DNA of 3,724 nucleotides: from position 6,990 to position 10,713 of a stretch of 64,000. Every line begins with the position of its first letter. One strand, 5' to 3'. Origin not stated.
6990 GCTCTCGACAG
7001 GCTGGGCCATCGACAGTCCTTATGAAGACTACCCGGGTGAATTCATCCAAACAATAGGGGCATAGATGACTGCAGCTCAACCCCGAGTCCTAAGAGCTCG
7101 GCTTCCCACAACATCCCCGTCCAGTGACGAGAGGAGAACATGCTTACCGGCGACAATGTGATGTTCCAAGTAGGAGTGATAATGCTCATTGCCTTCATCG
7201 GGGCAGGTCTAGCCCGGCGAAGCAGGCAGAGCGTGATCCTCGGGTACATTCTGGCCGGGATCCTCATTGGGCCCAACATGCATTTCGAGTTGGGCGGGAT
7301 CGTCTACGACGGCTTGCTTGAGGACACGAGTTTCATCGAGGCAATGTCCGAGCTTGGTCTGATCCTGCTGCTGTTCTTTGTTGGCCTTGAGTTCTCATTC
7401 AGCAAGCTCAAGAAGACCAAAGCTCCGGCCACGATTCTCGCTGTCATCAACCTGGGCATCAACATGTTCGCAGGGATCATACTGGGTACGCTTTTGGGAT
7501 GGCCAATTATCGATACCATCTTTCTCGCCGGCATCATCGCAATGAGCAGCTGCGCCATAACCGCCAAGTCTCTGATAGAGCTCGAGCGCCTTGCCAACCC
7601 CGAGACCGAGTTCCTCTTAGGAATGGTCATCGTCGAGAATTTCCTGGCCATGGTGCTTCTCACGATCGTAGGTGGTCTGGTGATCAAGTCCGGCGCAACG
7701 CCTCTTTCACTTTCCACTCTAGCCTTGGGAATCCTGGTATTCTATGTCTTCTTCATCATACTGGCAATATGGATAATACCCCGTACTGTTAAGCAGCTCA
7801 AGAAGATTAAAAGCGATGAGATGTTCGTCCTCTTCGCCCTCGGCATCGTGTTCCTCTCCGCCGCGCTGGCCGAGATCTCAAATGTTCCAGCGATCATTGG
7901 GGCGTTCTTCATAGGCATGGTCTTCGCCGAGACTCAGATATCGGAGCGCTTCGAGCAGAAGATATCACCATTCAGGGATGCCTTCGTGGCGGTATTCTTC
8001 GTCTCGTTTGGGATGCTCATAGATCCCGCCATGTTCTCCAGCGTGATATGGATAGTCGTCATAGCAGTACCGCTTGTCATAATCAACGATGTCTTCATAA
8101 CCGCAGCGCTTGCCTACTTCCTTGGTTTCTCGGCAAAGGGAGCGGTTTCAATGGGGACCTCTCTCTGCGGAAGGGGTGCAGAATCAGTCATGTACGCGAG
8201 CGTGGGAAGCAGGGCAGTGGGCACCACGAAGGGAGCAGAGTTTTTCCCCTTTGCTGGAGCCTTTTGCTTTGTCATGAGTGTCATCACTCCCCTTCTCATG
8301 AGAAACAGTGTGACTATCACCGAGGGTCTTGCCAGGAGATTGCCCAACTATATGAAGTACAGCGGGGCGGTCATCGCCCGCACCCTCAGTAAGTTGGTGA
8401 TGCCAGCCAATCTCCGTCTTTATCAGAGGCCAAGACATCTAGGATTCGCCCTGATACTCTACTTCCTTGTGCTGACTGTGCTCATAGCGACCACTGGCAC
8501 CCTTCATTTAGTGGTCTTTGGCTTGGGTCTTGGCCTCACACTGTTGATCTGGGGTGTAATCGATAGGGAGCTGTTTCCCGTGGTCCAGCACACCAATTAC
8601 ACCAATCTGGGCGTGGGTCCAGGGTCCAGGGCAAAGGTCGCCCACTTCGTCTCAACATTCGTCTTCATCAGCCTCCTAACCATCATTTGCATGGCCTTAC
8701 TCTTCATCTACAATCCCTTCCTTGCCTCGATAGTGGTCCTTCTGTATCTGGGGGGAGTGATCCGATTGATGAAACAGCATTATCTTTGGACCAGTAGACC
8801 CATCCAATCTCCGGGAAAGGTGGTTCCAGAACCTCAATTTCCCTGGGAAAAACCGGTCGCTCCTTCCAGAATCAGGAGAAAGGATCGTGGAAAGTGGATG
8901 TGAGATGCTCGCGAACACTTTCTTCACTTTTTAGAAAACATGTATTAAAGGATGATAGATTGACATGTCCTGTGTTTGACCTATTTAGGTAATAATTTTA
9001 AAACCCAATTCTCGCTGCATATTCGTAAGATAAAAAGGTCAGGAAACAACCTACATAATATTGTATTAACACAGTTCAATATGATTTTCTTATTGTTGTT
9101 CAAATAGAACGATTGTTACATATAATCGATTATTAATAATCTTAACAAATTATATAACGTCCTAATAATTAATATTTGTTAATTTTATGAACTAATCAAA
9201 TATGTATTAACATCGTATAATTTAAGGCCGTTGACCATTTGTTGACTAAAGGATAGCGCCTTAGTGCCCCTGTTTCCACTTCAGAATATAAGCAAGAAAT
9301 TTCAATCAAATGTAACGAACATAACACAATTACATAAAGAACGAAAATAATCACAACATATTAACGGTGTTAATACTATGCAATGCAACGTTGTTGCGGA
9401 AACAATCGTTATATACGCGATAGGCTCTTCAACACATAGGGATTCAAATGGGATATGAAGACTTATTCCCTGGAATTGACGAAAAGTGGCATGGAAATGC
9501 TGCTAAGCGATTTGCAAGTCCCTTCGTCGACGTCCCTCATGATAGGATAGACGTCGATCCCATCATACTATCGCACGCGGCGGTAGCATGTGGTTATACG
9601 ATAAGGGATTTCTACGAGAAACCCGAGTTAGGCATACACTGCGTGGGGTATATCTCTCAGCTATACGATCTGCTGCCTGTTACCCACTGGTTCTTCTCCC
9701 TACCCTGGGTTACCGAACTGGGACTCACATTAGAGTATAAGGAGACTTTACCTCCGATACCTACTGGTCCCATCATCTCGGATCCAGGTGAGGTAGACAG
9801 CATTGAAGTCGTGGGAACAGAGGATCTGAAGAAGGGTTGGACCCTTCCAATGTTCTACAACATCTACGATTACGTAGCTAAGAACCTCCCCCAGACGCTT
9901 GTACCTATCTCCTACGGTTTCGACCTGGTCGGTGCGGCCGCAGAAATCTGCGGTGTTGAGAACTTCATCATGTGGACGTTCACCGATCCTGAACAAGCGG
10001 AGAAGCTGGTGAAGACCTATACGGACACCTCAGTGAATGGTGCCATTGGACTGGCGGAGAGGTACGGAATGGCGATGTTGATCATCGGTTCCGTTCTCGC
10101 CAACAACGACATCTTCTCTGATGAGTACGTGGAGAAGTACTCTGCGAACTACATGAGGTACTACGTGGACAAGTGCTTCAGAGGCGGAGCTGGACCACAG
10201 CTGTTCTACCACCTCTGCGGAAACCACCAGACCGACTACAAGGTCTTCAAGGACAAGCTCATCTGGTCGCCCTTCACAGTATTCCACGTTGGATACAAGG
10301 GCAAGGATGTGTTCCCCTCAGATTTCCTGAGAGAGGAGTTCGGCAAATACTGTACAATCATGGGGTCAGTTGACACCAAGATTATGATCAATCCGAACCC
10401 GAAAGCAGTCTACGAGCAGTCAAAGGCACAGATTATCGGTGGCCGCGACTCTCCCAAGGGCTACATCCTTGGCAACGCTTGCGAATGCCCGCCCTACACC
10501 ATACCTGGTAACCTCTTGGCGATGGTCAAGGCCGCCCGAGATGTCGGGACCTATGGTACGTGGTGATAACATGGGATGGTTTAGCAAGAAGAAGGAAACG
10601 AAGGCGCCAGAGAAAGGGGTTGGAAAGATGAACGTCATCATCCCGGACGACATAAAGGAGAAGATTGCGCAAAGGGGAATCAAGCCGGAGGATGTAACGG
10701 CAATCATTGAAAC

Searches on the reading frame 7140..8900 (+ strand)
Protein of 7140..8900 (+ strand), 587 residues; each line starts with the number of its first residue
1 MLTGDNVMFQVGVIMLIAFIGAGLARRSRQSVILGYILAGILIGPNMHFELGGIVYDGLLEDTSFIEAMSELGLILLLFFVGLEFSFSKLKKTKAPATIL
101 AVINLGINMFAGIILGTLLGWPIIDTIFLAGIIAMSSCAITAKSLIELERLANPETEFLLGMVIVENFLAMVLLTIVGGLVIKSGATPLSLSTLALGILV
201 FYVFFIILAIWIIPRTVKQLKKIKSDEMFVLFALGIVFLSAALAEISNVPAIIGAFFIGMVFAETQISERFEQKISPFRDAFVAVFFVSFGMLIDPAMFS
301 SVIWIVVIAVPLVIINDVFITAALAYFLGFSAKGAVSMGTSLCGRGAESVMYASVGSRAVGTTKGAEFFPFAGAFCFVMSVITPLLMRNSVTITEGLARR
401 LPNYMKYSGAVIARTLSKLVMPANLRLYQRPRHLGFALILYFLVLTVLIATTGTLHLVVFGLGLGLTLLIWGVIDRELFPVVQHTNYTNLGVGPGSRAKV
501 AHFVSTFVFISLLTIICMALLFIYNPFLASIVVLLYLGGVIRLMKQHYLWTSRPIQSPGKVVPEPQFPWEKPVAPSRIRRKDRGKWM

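Call 63: search_protein_families(library=pfam, proteins=[window:7140-8900:+], max_evalue=0.001)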
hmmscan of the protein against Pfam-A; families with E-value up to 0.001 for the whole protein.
window:7140-8900:+ (587 aa): 1 family
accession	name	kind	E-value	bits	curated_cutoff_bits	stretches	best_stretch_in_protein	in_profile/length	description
PF00999.27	Na_H_Exchanger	-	6.4e-55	187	26.2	1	16-387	2-374/375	Sodium/hydrogen exchanger, transmembrane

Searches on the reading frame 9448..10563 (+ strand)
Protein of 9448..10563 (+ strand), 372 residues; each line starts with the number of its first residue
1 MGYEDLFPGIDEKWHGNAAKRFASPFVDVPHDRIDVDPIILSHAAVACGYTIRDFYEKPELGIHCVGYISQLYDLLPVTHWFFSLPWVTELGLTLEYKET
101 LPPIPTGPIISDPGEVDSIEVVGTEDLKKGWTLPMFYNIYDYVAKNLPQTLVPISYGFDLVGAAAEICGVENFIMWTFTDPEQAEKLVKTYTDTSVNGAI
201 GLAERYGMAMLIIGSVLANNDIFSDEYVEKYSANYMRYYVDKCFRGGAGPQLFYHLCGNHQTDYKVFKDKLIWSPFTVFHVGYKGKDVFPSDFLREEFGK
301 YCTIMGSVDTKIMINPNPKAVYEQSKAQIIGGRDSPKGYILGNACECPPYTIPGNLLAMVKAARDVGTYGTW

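Call 63: search_protein_families(library=pfam, proteins=[window:9448-10563:+], max_evalue=0.001)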
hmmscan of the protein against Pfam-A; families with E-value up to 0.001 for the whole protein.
window:9448-10563:+ (372 aa): 1 family
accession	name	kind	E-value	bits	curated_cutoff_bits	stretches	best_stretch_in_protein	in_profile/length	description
PF01208.23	URO-D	-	8.7e-25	87.9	23.9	1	45-365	35-345/346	Uroporphyrinogen decarboxylase (URO-D)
